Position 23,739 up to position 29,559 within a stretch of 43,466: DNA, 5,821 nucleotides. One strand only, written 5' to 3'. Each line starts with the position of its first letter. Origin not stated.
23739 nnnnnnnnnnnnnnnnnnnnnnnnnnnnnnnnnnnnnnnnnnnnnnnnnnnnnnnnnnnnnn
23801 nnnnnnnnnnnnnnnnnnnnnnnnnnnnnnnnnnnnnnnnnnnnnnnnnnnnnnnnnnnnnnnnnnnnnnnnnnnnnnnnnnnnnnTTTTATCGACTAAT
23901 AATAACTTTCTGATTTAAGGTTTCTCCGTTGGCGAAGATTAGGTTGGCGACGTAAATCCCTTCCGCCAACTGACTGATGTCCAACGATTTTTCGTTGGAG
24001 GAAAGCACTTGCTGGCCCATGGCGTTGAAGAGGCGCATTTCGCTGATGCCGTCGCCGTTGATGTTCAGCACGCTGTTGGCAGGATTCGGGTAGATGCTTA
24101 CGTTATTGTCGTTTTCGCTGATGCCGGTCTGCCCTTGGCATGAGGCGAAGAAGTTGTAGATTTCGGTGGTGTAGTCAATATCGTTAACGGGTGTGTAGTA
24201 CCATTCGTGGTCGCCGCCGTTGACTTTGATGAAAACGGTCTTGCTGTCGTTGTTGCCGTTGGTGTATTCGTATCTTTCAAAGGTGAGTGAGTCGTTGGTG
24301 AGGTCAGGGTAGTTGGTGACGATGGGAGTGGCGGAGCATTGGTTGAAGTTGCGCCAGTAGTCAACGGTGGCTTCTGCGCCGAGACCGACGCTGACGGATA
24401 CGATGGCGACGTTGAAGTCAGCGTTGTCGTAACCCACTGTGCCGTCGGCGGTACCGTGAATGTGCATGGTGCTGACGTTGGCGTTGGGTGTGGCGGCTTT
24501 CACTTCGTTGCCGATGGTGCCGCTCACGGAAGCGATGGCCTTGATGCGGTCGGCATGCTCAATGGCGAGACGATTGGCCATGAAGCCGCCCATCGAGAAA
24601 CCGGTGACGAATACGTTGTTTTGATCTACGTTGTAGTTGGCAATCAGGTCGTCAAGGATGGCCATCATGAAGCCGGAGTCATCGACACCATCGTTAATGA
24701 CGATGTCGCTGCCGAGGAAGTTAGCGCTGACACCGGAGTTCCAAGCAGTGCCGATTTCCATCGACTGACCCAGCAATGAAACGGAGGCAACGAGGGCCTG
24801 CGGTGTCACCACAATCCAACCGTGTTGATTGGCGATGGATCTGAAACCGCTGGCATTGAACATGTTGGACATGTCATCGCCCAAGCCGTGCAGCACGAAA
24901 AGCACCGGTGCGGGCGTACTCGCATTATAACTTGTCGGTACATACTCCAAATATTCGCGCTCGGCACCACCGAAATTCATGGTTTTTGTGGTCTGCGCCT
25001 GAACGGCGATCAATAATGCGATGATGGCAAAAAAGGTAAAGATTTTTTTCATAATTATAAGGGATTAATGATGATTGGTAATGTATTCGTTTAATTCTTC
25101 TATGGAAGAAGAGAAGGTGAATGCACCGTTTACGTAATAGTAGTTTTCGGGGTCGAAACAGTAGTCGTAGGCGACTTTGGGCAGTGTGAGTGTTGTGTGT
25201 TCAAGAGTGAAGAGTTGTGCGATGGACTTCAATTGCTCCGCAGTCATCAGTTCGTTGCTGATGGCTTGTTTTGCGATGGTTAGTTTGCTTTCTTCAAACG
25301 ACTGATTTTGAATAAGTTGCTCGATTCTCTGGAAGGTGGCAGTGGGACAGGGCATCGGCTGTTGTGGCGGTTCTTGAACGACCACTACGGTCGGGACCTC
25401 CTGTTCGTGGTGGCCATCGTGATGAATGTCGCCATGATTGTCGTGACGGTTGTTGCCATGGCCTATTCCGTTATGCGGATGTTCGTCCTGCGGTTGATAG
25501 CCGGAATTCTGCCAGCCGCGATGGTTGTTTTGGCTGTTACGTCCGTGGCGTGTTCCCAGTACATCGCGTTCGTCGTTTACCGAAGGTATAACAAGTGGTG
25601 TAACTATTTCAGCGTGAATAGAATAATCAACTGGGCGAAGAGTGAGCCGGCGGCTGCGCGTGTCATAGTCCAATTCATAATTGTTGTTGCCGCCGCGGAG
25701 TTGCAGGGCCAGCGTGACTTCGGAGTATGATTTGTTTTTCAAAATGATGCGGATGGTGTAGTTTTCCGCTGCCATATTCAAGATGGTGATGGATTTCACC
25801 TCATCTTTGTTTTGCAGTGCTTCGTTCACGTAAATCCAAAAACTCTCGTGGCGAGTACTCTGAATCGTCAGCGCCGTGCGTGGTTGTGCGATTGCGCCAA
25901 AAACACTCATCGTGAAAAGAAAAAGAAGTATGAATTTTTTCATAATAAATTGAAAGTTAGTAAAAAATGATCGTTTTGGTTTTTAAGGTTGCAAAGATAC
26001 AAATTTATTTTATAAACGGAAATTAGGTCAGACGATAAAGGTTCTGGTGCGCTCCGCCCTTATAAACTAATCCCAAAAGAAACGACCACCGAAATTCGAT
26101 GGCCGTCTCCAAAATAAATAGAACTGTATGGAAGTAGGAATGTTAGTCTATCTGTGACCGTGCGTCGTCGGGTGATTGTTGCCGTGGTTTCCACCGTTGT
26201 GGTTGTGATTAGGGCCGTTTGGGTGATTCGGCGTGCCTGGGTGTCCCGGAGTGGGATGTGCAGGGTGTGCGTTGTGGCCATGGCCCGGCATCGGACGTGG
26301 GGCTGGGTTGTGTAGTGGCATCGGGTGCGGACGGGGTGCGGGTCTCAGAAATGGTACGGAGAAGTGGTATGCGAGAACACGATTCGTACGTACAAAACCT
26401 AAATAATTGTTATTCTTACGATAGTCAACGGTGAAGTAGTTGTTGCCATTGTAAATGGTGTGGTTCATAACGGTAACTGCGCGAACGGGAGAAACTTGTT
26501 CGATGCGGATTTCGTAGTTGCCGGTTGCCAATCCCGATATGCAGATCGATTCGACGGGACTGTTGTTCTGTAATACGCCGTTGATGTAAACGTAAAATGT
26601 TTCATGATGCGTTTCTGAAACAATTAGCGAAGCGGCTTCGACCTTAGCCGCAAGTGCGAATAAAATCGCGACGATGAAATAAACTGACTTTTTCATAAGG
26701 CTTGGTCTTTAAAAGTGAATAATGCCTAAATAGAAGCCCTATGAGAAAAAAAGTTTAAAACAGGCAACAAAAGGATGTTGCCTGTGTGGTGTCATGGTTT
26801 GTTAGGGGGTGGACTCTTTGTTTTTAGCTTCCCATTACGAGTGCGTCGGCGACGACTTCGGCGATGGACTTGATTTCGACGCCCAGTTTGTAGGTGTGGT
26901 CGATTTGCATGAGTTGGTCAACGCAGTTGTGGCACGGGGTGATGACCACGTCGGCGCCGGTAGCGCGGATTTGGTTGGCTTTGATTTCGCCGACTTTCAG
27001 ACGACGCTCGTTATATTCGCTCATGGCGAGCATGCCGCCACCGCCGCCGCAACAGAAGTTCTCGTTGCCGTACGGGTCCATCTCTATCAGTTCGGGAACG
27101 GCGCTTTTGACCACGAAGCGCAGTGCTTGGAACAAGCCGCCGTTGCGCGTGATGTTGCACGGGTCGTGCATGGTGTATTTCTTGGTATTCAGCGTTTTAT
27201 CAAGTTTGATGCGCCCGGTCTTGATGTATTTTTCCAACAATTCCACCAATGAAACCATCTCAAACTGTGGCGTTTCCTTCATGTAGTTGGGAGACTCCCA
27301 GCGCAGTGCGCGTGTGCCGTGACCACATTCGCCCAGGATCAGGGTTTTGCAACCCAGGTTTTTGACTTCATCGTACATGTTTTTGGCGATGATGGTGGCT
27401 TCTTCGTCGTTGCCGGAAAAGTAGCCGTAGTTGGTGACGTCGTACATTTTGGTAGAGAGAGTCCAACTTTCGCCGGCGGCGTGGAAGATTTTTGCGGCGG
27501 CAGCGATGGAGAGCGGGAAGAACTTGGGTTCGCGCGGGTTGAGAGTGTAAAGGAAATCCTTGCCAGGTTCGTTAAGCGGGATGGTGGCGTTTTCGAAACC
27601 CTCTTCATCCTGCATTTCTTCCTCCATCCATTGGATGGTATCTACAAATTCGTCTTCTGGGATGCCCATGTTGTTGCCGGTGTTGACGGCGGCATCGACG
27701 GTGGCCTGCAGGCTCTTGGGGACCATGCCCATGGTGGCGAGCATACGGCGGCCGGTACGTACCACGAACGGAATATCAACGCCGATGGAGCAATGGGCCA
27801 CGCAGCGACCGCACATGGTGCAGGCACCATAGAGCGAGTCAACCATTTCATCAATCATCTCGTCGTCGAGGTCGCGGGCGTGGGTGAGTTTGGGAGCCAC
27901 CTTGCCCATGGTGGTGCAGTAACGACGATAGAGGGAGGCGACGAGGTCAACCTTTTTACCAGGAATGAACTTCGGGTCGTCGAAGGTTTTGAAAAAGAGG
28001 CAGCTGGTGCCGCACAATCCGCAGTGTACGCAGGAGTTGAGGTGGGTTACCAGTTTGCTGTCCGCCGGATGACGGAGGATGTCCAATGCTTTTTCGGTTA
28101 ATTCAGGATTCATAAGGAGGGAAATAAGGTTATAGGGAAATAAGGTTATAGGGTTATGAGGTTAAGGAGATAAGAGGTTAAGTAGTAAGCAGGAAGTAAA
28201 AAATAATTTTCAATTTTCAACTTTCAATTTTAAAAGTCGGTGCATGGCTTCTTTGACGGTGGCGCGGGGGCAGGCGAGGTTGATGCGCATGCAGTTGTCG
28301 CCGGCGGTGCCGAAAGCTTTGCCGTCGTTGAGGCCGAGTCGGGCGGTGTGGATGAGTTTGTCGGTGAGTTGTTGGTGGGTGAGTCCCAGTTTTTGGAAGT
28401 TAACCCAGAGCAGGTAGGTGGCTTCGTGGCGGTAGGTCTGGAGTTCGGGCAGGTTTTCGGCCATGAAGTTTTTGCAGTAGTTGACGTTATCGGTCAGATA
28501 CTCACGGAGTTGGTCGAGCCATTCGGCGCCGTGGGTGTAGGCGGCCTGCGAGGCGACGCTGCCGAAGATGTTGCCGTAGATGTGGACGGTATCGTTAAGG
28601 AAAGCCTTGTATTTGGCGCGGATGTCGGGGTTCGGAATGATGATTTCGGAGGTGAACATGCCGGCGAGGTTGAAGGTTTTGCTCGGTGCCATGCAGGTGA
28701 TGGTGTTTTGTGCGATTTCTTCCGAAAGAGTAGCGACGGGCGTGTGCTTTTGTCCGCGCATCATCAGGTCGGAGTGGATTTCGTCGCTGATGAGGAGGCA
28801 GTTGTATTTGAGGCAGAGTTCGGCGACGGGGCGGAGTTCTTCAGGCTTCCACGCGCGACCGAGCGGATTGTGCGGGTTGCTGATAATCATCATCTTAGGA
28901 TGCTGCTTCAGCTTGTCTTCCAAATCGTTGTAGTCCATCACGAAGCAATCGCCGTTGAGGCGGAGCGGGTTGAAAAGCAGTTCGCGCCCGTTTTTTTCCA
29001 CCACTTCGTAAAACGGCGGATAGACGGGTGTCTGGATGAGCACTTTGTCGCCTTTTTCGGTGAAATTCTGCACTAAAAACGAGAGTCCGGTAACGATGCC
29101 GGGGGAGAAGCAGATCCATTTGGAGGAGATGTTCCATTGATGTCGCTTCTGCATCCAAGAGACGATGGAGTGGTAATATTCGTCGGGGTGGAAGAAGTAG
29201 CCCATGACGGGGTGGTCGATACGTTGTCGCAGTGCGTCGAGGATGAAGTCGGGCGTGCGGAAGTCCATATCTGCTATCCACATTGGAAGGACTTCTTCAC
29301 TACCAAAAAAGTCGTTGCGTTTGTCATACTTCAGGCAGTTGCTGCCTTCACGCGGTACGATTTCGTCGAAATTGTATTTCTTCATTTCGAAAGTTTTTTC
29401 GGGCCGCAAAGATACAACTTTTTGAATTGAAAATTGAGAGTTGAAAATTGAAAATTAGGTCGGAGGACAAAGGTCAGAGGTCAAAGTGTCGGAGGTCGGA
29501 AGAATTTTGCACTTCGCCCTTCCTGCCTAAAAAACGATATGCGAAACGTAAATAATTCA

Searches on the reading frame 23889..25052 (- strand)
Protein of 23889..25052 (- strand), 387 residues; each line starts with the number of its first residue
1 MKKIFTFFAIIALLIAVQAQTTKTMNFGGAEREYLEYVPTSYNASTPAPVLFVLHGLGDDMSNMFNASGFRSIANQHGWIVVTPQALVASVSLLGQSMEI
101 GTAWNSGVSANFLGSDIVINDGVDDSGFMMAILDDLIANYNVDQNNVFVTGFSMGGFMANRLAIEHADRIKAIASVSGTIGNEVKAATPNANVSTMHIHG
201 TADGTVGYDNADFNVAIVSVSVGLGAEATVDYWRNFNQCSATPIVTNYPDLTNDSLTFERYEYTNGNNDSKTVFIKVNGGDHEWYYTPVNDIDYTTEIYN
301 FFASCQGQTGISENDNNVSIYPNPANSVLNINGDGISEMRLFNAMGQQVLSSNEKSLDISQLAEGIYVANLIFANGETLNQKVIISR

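Call 10: search_protein_families(library=pfam, proteins=[window:23889-25052:-], max_evalue=0.00001)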
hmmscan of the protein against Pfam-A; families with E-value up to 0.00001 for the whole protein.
window:23889-25052:- (387 aa): 5 families
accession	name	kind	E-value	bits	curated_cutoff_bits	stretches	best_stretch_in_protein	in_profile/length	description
PF18962.6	Por_Secre_tail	-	5.5e-12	46.2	27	1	320-385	1-75/75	Secretion system C-terminal sorting domain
PF02230.22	Abhydrolase_2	-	2.3e-11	44.4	23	1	46-208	12-172/217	Phospholipase/Carboxylesterase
PF00326.27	Peptidase_S9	-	1.2e-08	35.1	22.6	0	129-179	48-98/213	Prolyl oligopeptidase family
PF00756.26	Esterase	-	4.7e-08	33.5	22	0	136-180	106-150/251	Putative esterase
PF00561.26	Abhydrolase_1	-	1.8e-06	28.3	25.8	1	133-185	59-106/245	alpha/beta hydrolase fold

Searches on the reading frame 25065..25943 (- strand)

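Call 10: search_protein_families(library=pfam, proteins=[window:25065-25943:-], max_evalue=0.00001)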
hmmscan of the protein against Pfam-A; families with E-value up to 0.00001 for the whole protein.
window:25065-25943:- (292 aa): 1 family
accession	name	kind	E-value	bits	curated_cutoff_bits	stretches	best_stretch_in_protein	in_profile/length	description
PF14771.11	DUF4476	-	1.7e-17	63.9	22.5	1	201-288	4-91/91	Domain of unknown function (DUF4476)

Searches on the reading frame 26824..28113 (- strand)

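Call 10: search_protein_families(library=pfam, proteins=[window:26824-28113:-], max_evalue=0.00001)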
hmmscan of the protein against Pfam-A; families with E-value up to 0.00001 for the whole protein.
window:26824-28113:- (429 aa): 2 families
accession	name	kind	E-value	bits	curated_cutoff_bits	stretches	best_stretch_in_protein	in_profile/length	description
PF02754.22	CCG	-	2.6e-12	47.1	20.6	1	313-401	1-84/85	Cysteine-rich domain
PF13183.11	Fer4_8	-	6.9e-08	33.4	27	1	25-112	2-68/68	4Fe-4S dicluster domain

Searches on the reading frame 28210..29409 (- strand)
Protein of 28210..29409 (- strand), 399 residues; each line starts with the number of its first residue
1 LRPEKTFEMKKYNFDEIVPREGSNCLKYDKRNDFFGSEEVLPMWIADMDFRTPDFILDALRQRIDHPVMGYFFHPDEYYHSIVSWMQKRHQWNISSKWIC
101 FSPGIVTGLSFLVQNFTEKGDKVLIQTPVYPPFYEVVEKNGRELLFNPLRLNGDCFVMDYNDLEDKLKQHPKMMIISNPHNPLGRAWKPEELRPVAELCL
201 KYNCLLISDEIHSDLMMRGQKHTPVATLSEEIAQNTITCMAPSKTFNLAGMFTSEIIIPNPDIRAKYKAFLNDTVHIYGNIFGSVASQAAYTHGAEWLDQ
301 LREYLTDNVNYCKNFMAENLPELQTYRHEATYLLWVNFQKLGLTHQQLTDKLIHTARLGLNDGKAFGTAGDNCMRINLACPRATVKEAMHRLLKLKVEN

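Call 11: search_protein_families(library=pfam, proteins=[window:28210-29409:-], max_evalue=0.00001)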
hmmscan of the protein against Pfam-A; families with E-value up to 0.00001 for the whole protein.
window:28210-29409:- (399 aa): 1 family
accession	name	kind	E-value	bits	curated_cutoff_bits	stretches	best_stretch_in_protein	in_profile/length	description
PF00155.27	Aminotran_1_2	-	1.9e-40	139.6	19.7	1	54-392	20-361/361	Aminotransferase class I and II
